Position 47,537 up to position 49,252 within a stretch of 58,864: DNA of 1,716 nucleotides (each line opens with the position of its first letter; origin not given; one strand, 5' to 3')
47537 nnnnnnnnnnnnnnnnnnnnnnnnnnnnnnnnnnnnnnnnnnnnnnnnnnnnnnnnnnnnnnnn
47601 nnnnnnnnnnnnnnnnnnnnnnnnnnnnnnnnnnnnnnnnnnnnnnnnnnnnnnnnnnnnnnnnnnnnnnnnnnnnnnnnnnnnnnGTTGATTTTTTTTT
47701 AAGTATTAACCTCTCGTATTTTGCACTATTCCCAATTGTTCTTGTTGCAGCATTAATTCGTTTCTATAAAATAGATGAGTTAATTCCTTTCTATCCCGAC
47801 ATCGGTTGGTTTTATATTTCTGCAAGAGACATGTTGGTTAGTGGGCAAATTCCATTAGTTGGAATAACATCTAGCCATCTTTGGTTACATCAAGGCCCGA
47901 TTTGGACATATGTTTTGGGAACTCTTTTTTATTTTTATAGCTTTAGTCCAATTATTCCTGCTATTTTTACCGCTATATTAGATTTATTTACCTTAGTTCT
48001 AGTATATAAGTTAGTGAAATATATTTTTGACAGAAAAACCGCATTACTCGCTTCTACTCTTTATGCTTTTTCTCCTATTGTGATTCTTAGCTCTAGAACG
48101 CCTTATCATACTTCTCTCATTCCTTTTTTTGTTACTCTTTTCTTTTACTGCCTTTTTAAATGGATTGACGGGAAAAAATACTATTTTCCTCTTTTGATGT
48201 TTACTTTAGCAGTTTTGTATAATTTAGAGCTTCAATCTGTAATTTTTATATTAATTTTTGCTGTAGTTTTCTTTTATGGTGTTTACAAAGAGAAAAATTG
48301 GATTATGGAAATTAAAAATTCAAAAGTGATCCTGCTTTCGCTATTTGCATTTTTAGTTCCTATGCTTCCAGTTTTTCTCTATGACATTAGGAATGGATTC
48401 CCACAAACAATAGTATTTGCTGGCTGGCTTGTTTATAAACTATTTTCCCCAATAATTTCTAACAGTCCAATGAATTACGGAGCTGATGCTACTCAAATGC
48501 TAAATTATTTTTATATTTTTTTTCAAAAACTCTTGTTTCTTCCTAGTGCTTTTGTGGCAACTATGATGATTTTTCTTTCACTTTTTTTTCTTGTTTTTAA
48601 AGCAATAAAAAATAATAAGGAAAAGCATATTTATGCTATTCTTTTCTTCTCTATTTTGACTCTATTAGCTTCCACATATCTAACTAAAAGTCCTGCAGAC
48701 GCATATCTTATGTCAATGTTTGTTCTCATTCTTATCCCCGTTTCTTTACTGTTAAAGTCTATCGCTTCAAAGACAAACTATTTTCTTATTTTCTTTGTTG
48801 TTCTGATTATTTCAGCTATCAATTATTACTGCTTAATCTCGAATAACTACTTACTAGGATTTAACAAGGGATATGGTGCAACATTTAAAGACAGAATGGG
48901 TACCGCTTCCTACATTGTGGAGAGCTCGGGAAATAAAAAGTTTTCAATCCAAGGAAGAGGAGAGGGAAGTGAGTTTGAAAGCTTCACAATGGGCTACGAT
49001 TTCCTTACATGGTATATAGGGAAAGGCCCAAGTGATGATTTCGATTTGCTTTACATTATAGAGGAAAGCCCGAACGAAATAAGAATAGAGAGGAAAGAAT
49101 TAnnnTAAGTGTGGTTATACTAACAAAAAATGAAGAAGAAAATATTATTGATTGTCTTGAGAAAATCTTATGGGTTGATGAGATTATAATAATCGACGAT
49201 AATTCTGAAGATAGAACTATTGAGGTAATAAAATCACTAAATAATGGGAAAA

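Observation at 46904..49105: Second, independent GT2 :: GT-C fusion (733 aa) in the same island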

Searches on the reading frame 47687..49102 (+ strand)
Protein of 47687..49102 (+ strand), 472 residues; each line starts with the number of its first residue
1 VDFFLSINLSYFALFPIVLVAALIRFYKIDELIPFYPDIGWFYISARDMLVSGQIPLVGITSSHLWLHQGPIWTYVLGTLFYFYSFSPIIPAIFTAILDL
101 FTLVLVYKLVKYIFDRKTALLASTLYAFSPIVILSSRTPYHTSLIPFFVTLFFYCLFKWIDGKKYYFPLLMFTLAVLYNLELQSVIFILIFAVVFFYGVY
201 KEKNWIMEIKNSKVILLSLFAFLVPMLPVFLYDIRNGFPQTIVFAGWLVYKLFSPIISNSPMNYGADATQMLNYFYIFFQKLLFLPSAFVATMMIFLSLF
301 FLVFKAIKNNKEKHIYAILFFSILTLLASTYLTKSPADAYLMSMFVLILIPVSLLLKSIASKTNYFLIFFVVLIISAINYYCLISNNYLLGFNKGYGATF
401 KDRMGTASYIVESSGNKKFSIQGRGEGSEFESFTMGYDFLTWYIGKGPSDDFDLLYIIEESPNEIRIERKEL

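Call 53: predict_structure(alignment_id=A2)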
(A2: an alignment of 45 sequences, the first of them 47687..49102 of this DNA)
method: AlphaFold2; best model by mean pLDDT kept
length: 472 residues; sequences in the alignment: 45
mean_pLDDT: 91.0   pTM: 0.91
mean pLDDT of the five models: 91.0, 90.9, 90.6, 90.0, 89.7
residues with pLDDT >= 90: 361; 70-90: 79; 50-70: 22; < 50: 10
segments of 3 or more residues with pLDDT < 50: 1-3, 60-66
pLDDT, mean of each block of 10 residues (from residue 1): 59 92 97 92 92 70 53 93 97 98 98 96 98 96 96 98 97 94 91 97 95 97 90 75 77 70 78 97 97 98 91 94 95 87 97 97 93 97 96 92 97 97 88 91 95 96 95 92
secondary structure, 60 per line:
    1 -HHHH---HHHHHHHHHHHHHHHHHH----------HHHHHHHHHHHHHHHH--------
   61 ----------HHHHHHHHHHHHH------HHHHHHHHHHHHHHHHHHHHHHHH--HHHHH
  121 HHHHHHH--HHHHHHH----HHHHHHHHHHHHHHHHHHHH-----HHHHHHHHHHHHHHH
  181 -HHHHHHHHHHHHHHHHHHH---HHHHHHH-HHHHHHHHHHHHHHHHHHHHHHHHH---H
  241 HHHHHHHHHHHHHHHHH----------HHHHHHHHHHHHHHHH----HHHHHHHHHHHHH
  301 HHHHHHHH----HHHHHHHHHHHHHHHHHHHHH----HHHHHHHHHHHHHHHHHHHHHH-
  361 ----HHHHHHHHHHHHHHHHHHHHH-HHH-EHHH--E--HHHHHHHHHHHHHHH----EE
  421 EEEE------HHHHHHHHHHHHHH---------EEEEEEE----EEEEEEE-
elements in order: H2-5 H9-26 H37-52 H71-83 H90-113 H116-127 H130-136 H141-160 H166-180 H182-200 H204-210 H212-236 H240-257 H268-283 H288-308 H313-333 H338-359 H365-385 H400-414 E419-424 H431-444 E454-460 E465-471

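Call 57: fold_search(model_id=the predicted structure, library=pdb)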
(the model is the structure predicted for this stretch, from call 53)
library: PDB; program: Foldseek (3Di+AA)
matches with E <= 10: 170; with E <= 0.001: 22
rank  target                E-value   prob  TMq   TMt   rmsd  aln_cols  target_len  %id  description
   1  9n9j_I                5.1e-06  1.00  0.53  0.38  12.2       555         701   12  Structure of a GRP94 folding intermediate engaged with a CCDC134- and FKBP11-bound secretory translocon (released 2025-11-19)
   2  6c26_A                8.5e-06  1.00  0.57  0.44  10.7       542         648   12  The Cryo-EM structure of a eukaryotic oligosaccharyl transferase complex (released 2018-01-31)
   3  8pn9_A                9.3e-06  1.00  0.51  0.39  12.8       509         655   14  Structure of human oligosaccharyltransferase OST-A complex bound to NGI-1 (released 2024-05-08)
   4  5gmy_A                1.6e-05  1.00  0.56  0.34  10.4       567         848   13  Crystal structure of the Archaeoglobus fulgidus oligosaccharyltransferase (O29867_ARCFU) tethered with an acceptor pep (released 2017-02-01)
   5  8b6l_I                1.8e-05  1.00  0.50  0.37  12.7       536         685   13  Subtomogram average of the human Sec61-TRAP-OSTA-translocon (released 2022-12-07)
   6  6s7o_A                1.8e-05  1.00  0.54  0.41  12.0       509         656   13  Cryo-EM structure of human oligosaccharyltransferase complex OST-A (released 2019-12-18)
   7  5f15                  2.2e-05  1.00  0.63  0.56   8.3       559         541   10  Crystal Structure of ArnT from Cupriavidus metallidurans bound to Undecaprenyl phosphate (released 2016-02-17)
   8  3waj                  3.2e-05  1.00  0.54  0.34  11.7       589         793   12  Crystal structure of the Archaeoglobus fulgidus oligosaccharyltransferase (O29867_ARCFU) complex with Zn and sulfate (released 2013-10-30)
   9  6s7t_A                3.4e-05  1.00  0.54  0.39  11.7       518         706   12  Cryo-EM structure of human oligosaccharyltransferase complex OST-B (released 2019-12-18)
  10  8agb_A                3.7e-05  1.00  0.54  0.41  10.4       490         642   13  Structure of yeast oligosaccharylransferase complex with lipid-linked oligosaccharide bound (released 2022-12-07)
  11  3wak                  3.7e-05  1.00  0.55  0.33   9.6       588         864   13  Crystal structure of the Archaeoglobus fulgidus oligosaccharyltransferase (O29867_ARCFU) in the apo form (released 2013-10-30)
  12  6ftg_5                4.8e-05  1.00  0.53  0.40  12.0       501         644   12  Subtomogram average of OST-containing ribosome-translocon complexes from canine rough microsomal membranes (released 2018-03-21)
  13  5ezm                  8.7e-05  1.00  0.61  0.55   8.6       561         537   11  Crystal Structure of ArnT from Cupriavidus metallidurans in the apo state (released 2016-02-17)
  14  8agc_A                9.1e-05  1.00  0.57  0.40  12.2       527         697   10  Structure of yeast oligosaccharylransferase complex with lipid-linked oligosaccharide and non-acceptor peptide bound (released 2022-12-07)
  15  9s6t_A                1.1e-04  1.00  0.61  0.60   5.7       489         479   14  Ternary cryo-EM structure of chicken ALG12 with Dol25-PP-GlcNAc2Man7, Dol25-P-Man, and Fab (released 2026-03-18)
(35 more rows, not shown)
